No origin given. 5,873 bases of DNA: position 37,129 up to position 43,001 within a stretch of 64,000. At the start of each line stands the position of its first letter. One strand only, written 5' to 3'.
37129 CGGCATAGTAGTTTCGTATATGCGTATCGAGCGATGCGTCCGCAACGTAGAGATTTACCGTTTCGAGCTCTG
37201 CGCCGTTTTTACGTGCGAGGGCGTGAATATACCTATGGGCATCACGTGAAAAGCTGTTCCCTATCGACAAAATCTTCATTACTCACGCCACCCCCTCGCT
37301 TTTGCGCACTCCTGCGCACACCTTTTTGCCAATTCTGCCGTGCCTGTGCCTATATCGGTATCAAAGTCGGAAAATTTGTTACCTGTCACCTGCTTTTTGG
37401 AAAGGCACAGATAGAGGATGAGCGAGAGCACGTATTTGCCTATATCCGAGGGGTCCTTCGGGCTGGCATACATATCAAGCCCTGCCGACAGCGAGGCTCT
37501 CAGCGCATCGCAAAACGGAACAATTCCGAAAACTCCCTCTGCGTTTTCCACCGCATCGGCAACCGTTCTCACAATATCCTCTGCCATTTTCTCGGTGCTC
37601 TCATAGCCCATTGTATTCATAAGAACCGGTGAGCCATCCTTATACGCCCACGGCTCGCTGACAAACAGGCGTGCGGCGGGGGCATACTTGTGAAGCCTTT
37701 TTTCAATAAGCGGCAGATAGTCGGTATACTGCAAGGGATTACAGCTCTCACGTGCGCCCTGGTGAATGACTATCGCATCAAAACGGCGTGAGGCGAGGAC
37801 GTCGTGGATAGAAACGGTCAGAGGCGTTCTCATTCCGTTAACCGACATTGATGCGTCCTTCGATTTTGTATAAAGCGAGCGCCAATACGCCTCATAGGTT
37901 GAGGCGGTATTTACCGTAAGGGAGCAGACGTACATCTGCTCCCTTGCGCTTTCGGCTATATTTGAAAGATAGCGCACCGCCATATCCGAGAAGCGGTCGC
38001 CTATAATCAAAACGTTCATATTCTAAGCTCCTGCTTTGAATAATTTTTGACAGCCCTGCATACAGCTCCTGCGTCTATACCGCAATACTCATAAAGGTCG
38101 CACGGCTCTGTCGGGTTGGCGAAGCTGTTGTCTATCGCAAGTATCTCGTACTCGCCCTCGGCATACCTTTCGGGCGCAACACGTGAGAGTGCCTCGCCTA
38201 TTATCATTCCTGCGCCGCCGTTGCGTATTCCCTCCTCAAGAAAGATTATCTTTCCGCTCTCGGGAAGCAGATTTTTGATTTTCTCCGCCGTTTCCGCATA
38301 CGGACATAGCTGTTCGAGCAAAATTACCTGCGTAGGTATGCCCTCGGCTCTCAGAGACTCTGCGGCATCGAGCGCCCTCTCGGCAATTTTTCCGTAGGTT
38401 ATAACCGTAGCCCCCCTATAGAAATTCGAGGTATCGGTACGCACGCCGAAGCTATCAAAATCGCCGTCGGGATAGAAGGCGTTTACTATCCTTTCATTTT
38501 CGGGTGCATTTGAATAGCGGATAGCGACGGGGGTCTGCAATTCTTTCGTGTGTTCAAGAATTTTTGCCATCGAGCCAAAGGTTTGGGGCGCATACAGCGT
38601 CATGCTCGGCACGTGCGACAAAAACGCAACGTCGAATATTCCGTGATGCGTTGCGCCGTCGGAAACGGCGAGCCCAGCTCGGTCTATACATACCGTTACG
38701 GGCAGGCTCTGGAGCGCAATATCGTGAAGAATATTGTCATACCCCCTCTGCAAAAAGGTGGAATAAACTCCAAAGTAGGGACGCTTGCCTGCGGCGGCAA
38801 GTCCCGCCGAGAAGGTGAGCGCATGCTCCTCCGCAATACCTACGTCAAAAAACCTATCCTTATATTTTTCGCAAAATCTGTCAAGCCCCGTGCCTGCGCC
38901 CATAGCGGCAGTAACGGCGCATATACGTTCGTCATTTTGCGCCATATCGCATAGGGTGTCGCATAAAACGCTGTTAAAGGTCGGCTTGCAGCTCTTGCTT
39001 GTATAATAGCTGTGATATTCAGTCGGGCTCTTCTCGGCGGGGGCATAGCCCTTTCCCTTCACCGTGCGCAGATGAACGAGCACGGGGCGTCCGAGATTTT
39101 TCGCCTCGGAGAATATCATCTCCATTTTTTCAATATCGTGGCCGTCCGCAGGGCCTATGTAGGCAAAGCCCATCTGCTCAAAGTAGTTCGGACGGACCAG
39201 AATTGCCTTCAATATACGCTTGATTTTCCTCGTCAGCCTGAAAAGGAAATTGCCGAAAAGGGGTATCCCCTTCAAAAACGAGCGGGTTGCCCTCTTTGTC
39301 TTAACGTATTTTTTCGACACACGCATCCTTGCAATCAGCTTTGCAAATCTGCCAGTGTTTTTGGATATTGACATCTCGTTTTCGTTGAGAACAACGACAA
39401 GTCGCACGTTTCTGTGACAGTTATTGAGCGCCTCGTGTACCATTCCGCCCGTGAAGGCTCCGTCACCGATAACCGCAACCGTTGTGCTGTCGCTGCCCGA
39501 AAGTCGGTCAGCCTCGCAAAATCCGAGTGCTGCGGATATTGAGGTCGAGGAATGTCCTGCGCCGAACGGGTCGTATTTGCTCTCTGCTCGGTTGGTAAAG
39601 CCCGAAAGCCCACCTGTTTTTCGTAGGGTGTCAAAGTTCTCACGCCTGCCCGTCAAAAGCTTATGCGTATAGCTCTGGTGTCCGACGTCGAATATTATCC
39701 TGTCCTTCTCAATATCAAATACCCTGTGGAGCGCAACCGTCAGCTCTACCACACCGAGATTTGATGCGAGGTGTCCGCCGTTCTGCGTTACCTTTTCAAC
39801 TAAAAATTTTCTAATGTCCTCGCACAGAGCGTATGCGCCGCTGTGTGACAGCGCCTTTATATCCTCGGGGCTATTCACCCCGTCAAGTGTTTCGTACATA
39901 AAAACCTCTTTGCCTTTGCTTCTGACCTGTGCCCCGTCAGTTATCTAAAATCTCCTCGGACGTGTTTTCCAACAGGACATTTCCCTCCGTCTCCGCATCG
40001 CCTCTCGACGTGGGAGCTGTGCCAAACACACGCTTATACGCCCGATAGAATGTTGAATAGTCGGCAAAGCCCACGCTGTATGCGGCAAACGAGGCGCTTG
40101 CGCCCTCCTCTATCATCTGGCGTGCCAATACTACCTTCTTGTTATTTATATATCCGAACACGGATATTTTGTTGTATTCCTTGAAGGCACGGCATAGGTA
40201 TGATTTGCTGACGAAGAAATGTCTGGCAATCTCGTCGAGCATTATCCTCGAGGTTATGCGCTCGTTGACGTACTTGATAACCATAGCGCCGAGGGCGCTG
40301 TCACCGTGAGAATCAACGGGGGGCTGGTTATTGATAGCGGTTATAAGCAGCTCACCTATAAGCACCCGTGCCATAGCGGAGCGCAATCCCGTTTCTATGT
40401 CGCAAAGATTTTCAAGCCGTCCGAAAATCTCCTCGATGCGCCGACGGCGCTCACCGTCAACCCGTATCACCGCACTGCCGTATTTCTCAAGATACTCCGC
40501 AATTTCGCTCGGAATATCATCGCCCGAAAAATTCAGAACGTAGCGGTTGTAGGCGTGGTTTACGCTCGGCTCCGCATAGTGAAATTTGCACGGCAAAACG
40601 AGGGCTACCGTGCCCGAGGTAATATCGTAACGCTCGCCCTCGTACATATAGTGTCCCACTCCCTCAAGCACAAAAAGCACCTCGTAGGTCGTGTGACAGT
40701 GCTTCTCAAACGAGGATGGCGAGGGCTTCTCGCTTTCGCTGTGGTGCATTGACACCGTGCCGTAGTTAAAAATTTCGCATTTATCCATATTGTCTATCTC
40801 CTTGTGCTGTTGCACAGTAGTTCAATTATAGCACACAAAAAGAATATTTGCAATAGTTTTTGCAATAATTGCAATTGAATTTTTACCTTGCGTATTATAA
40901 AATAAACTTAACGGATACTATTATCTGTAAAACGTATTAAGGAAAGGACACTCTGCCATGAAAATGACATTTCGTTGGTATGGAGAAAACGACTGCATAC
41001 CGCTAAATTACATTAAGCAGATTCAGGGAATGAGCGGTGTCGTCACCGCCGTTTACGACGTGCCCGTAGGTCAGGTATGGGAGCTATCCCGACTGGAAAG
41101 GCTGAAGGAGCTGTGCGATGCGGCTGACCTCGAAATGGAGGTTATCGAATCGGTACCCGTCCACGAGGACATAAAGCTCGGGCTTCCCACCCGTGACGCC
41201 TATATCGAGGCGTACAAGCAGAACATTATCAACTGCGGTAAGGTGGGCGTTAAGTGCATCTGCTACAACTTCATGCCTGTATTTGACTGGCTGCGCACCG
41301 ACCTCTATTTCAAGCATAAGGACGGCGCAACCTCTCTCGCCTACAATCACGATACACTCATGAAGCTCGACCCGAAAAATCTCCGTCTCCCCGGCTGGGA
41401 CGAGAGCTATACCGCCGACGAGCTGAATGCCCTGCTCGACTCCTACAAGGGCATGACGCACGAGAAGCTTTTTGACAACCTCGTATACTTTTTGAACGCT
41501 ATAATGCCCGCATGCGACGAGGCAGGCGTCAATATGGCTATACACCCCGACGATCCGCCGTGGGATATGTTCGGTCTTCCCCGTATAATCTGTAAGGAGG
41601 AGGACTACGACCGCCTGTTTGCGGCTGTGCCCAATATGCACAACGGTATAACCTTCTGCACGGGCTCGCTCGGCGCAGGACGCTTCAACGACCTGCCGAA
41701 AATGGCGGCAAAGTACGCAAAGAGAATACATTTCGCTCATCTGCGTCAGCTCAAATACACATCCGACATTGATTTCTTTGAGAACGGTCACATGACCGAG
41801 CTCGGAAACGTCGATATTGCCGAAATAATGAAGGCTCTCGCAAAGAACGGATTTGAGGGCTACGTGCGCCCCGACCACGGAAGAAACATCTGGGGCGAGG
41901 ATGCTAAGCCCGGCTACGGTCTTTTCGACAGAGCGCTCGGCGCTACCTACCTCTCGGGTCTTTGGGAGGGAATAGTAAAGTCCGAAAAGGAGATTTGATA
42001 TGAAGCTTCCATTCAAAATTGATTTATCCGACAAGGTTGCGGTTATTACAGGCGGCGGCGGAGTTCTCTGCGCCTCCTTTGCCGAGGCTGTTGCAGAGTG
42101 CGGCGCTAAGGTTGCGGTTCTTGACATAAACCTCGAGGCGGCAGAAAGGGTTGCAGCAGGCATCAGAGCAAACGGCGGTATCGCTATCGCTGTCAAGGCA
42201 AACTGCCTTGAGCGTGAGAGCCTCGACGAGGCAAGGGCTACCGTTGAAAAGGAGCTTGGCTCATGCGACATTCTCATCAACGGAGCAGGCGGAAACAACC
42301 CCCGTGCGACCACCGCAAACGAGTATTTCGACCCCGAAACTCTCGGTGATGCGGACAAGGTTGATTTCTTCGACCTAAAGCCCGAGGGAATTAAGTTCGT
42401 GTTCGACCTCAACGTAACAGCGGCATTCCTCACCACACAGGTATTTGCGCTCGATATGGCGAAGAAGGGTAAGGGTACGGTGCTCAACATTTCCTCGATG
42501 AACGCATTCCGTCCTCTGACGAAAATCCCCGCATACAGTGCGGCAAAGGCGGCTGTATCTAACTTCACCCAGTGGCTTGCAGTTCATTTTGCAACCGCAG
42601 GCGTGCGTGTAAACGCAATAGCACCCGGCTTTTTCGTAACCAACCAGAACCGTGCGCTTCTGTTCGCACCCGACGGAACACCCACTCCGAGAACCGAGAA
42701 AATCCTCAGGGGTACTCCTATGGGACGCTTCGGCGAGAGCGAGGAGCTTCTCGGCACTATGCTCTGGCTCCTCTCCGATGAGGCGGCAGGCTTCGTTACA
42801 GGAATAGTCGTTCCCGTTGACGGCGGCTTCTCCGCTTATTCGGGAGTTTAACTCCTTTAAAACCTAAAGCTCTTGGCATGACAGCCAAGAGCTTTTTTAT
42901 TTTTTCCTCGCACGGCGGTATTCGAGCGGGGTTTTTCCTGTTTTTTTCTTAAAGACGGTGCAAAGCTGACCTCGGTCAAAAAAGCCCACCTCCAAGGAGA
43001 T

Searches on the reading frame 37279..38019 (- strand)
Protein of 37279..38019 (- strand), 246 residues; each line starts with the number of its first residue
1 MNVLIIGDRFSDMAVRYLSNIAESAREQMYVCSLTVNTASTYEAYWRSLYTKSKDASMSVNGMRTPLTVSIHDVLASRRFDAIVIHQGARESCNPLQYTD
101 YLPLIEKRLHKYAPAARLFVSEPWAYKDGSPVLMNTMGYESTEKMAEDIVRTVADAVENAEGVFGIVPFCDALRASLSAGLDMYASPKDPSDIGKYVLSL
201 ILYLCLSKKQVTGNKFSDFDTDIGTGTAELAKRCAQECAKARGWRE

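Call 99: search_protein_families(library=pfam, proteins=[window:37279-38019:-], max_evalue=0.00001)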
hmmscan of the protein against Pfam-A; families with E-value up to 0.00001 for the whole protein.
window:37279-38019:- (246 aa): 1 family
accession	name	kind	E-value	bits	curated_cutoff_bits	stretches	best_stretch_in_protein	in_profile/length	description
PF16227.11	DUF4886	-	2.4e-26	92.7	26.7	1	3-237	2-241/242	Domain of unknown function (DUF4886)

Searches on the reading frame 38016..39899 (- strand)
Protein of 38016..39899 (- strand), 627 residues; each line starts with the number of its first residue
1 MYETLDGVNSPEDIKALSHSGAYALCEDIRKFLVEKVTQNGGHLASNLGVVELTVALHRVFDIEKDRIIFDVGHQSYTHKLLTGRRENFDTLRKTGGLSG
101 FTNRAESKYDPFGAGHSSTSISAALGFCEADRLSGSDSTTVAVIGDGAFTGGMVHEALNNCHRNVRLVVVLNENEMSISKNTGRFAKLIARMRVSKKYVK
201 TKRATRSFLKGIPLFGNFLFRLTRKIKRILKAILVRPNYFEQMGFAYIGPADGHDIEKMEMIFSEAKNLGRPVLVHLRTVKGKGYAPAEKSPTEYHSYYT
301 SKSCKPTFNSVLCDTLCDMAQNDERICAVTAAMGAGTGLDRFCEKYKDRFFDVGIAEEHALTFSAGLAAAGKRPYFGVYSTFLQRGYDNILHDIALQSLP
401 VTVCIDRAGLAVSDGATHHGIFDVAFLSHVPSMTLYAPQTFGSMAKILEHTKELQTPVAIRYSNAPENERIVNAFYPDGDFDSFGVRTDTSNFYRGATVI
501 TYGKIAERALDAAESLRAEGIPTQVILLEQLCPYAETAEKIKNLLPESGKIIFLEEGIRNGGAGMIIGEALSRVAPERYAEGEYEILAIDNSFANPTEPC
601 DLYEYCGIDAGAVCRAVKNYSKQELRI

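Call 99: search_protein_families(library=pfam, proteins=[window:38016-39899:-], max_evalue=0.00001)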
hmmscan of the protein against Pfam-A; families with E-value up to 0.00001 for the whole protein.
window:38016-39899:- (627 aa): 4 families
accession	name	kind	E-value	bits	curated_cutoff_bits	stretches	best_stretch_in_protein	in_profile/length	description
PF13292.11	DXP_synthase_N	-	9.6e-108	360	21.2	1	5-279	1-274/274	1-deoxy-D-xylulose-5-phosphate synthase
PF02779.29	Transket_pyr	-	7.5e-35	120.6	27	1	310-463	7-168/174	Transketolase, pyrimidine binding domain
PF02780.25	Transketolase_C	-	1.2e-09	38.6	25.9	1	497-610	12-121/124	Transketolase, C-terminal domain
PF00456.26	Transketolase_N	-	3e-06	26.9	22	0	240-296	203-259/334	Transketolase, thiamine diphosphate binding domain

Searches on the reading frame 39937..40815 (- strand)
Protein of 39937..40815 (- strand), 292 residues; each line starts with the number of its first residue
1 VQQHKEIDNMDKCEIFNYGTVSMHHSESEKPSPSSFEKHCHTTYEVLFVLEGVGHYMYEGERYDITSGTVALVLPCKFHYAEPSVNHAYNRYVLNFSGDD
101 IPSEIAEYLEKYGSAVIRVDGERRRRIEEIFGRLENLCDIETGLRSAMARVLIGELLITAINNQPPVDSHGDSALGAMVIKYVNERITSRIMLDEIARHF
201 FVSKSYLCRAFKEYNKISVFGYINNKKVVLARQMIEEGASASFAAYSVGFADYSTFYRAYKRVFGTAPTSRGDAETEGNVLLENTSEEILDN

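Call 99: search_protein_families(library=pfam, proteins=[window:39937-40815:-], max_evalue=0.00001)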
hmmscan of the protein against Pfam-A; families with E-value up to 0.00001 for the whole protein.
window:39937-40815:- (292 aa): 4 families
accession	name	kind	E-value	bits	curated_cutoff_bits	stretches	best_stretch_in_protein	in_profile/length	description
PF02311.25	AraC_binding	-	3.9e-16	59.4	21.1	1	34-136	14-118/135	AraC-like ligand binding domain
PF12833.13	HTH_18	-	9.2e-16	58.3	33.6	1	196-269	1-75/80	Helix-turn-helix domain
PF00165.29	HTH_AraC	-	2e-09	37.8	26.6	0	245-269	15-38/42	Bacterial regulatory helix-turn-helix proteins, AraC family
PF07883.17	Cupin_2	-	1.1e-06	28.7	27.2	1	32-80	8-55/70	Cupin domain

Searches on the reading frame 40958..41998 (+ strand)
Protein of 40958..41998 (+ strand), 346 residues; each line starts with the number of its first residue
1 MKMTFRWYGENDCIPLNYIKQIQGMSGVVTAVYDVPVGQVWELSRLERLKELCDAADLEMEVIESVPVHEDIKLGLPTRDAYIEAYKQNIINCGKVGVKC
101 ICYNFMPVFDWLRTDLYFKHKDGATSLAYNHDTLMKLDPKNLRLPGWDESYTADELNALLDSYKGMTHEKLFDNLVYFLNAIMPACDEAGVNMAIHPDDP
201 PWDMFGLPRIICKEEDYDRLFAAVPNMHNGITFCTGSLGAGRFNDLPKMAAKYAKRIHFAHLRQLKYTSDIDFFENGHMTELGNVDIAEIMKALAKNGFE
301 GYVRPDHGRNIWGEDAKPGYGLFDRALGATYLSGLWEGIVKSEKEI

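Call 65: search_protein_families(library=ncbifam, proteins=[window:40958-41998:+], max_evalue=0.001)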
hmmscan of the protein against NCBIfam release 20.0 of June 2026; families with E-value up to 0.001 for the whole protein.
window:40958-41998:+ (346 aa): 3 families
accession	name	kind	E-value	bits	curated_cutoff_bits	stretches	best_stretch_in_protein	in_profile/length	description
NF003027.0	PRK03906.1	subfamily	2.6e-141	471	191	2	143-344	180-382/385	mannonate dehydratase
TIGR00695.1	uxuA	equivalog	1.5e-111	373.4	199.55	2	144-341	181-389/394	mannonate dehydratase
TIGR04379.1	myo_inos_iolE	equivalog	0.00042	20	290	0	157-302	115-261/290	myo-inosose-2 dehydratase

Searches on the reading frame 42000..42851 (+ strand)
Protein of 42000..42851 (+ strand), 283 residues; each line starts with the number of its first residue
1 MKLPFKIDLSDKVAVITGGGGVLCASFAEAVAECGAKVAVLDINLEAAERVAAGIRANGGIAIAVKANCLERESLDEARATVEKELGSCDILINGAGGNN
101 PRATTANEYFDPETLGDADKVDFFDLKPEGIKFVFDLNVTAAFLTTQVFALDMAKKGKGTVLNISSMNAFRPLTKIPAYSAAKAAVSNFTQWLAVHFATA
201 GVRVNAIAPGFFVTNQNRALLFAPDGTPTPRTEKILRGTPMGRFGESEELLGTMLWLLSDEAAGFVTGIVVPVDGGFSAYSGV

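Call 65: search_protein_families(library=ncbifam, proteins=[window:42000-42851:+], max_evalue=0.001)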
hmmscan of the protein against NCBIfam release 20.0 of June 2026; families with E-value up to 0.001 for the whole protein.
window:42000-42851:+ (283 aa): 222 families (the best 25 are shown)
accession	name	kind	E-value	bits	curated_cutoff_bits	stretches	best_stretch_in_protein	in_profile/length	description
NF006132.0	PRK08277.1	subfamily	3.8e-128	426.7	281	1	3-283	2-280/280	D-mannonate oxidoreductase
NF005559.1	PRK07231.1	subfamily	7e-52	176.4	215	2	123-277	97-247/249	glucose 1-dehydrogenase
NF006070.0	PRK08213.1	subfamily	6.6e-47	160.2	279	2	129-279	111-258/259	gluconate 5-dehydrogenase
NF004791.0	PRK06138.1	equivalog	2e-45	155.1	312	2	124-279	98-251/252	SDR family oxidoreductase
NF005853.0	PRK07774.1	equivalog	2.4e-42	145.1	303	1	8-277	3-246/250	SDR family oxidoreductase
NF004778.0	PRK06124.1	equivalog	3.2e-41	141.4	303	1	6-279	6-254/256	SDR family oxidoreductase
NF004773.0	PRK06113.1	equivalog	4.9e-41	140.9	367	2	124-276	104-249/255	7-alpha-hydroxysteroid dehydrogenase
NF004774.0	PRK06114.1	equivalog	7.8e-41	140.1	360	1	7-279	12-261/262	SDR family oxidoreductase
NF004198.0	PRK05653.1-3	equivalog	1.8e-40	138.9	296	1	9-277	5-246/248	3-oxoacyl-ACP reductase FabG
NF005488.0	PRK07097.1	equivalog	1.9e-40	138.6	369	2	121-282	101-262/266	gluconate 5-dehydrogenase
NF005390.0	PRK06935.1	equivalog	2.4e-40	138.5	369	1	8-277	12-255/258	2-dehydro-3-deoxy-D-gluconate 5-dehydrogenase KduD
TIGR01832.1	kduD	equivalog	2.6e-40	138.5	338.85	1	8-278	2-246/248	2-dehydro-3-deoxy-D-gluconate 5-dehydrogenase KduD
NF009466.0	PRK12826.1-2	subfamily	1.2e-39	136.3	222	1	11-277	3-244/248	3-oxoacyl-ACP reductase FabG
NF052558.1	MBtsdlDhBudC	equivalog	4.2e-39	134.6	270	1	10-282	2-246/250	meso-2,3-butanediol dehydrogenase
NF053701.1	CsHdxCHCADhChcB2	equivalog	1.3e-38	132.9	350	1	9-279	1-244/245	cis-4-hydroxycyclohexanecarboxylate dehydrogenase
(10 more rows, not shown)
